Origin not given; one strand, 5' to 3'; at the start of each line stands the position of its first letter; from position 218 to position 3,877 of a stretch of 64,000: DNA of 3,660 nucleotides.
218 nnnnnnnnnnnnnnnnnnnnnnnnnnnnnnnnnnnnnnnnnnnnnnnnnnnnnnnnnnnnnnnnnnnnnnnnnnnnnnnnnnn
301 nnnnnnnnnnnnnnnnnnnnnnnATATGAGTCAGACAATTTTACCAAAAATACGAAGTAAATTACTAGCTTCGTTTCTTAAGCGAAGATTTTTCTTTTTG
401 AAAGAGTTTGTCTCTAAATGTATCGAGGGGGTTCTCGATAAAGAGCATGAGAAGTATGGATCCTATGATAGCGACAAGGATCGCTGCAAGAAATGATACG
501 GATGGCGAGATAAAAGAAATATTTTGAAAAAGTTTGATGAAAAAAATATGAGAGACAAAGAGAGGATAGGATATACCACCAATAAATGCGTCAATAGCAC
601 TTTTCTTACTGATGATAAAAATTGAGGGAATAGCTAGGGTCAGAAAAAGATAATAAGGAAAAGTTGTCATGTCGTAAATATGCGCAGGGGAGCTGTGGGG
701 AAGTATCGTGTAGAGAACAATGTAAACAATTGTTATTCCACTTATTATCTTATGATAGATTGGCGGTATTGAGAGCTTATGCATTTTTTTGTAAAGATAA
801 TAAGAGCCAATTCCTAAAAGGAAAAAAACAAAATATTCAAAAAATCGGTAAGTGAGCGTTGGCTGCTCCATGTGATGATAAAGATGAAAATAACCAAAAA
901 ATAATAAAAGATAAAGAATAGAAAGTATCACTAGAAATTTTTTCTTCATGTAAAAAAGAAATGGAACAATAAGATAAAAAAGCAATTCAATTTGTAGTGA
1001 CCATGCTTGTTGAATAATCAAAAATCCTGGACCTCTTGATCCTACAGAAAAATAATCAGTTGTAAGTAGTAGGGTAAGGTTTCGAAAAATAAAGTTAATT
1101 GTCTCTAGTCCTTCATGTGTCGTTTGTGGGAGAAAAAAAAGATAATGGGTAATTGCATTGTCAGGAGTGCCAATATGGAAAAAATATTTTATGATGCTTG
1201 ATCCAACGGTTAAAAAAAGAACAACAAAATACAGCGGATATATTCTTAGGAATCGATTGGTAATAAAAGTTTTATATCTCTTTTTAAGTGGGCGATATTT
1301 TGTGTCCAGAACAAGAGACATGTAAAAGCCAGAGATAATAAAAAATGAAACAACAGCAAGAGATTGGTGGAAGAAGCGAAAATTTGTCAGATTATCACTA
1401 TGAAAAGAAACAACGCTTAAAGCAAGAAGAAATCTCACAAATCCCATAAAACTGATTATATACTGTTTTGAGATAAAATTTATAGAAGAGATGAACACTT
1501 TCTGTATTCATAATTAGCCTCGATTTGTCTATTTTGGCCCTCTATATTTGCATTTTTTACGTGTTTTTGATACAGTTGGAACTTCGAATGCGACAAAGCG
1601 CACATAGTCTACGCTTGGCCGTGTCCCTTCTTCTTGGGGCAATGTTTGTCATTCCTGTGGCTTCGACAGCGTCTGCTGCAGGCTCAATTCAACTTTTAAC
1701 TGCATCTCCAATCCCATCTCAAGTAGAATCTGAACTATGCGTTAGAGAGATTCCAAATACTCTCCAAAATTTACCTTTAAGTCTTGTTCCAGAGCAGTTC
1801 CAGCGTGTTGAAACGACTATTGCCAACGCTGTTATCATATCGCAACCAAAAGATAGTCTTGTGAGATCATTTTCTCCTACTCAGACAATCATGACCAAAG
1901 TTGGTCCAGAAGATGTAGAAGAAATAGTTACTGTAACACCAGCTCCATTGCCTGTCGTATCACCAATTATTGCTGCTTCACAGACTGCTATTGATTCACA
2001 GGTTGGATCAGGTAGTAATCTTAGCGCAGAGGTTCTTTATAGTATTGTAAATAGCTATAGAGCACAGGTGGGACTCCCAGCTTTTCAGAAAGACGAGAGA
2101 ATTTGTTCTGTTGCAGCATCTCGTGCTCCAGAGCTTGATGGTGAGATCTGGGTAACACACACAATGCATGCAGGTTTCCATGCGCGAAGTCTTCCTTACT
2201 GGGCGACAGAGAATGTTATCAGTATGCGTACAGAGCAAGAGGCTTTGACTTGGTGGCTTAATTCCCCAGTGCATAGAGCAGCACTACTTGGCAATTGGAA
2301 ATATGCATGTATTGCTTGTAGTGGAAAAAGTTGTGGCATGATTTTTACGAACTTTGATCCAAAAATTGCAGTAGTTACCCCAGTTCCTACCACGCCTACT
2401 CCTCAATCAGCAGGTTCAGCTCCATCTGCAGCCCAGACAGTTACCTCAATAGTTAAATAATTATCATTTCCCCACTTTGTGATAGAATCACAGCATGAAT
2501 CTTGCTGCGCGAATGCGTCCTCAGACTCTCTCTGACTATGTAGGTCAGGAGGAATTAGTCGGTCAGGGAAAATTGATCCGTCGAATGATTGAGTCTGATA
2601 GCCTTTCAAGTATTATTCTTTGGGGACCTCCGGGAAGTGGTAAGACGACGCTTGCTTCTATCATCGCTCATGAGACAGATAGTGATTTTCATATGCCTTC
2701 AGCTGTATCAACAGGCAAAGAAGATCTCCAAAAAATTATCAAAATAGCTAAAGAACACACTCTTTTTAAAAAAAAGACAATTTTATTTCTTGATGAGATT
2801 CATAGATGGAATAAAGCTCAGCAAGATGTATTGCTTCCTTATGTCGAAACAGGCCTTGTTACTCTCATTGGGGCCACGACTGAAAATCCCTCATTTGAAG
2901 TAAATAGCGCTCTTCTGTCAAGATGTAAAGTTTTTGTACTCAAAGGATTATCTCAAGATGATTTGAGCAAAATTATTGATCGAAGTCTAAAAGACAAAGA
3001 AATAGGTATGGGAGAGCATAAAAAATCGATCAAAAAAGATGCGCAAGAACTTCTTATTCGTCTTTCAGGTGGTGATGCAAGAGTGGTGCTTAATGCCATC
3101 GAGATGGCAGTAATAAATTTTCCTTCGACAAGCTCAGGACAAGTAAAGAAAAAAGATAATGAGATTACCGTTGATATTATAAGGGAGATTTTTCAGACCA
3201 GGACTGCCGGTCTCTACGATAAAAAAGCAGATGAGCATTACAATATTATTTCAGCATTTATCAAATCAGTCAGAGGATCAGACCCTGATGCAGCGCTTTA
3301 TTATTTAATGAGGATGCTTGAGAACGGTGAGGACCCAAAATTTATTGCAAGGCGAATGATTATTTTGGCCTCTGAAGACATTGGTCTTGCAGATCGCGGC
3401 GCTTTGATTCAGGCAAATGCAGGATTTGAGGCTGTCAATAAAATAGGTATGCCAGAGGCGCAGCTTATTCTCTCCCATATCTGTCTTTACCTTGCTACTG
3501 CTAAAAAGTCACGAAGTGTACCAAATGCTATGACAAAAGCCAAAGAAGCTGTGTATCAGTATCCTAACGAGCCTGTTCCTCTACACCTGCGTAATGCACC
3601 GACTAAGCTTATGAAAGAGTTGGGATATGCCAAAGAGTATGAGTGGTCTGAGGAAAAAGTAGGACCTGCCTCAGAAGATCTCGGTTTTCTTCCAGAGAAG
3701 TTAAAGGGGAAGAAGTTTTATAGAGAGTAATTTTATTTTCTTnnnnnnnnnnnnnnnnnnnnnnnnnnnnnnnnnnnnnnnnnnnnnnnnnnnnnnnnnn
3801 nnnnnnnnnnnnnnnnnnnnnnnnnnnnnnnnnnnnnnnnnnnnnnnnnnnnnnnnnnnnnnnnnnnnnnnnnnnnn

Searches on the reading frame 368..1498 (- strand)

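Call 10: search_protein_families(library=pfam, proteins=[window:368-1498:-], max_evalue=0.001)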
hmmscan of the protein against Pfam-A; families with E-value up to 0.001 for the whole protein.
window:368-1498:- (377 aa): 1 family
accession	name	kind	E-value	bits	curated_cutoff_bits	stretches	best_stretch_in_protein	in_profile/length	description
PF01757.29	Acyl_transf_3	-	1.2e-23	84.1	31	1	18-351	4-325/326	Acyltransferase domain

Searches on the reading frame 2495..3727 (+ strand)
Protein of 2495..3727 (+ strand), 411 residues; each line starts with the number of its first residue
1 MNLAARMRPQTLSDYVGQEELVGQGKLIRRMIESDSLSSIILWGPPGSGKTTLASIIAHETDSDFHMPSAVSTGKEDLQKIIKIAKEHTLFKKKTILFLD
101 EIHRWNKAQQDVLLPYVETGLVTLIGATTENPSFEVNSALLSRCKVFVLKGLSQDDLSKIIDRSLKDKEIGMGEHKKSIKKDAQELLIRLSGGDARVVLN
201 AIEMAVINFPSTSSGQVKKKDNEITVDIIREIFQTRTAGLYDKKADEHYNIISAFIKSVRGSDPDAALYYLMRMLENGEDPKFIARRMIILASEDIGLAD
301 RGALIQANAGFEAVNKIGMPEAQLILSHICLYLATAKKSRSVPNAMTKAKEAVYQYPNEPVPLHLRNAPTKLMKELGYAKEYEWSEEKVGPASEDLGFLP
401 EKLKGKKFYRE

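Call 10: search_protein_families(library=pfam, proteins=[window:2495-3727:+], max_evalue=0.001)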
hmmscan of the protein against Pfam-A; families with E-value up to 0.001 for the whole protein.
window:2495-3727:+ (411 aa): 14 families
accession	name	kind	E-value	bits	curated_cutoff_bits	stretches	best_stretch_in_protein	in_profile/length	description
PF12002.13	MgsA_C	-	1.7e-54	184.6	27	1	261-410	1-149/167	MgsA AAA+ ATPase C terminal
PF16193.11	AAA_assoc_2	-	4.8e-23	81.7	34.3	1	174-260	2-81/81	AAA C-terminal domain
PF05496.18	RuvB_N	-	9.3e-19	68.2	27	1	7-124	1-115/159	Holliday junction DNA helicase RuvB P-loop domain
PF00004.35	AAA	-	2.3e-16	60.9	21.2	1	40-150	1-129/131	ATPase family associated with various cellular activities (AAA)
PF07728.20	AAA_5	-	7.5e-09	36.2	22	1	40-123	2-96/139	AAA domain (dynein-related subfamily)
PF13173.12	AAA_14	-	3.8e-07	30.6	27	1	40-155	5-126/129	AAA domain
PF00158.32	Sigma54_activat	-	7e-06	26.3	20.2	0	94-132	94-132/168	Sigma-54 interaction domain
PF00931.28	NB-ARC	-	5.3e-05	23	23.5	1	26-79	7-63/248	NB-ARC domain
PF01078.27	Mg_chelatase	-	5.4e-05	23.1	20.3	0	39-57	24-42/207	Magnesium chelatase, subunit ChlI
PF20720.3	nSTAND3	-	0.0001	22.5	27.2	1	39-101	19-73/155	Novel STAND NTPase 3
PF13191.12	AAA_16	-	0.00014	22.9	32.6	0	31-63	18-50/167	AAA ATPase domain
PF06068.19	TIP49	-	0.00014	21.6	23.8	1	14-67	25-80/347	TIP49 P-loop domain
PF14532.12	Sigma54_activ_2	-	0.00051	20.7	25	0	38-119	22-95/138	Sigma-54 interaction domain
PF00005.33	ABC_tran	-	0.00075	20.5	25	0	40-80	14-51/137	ABC transporter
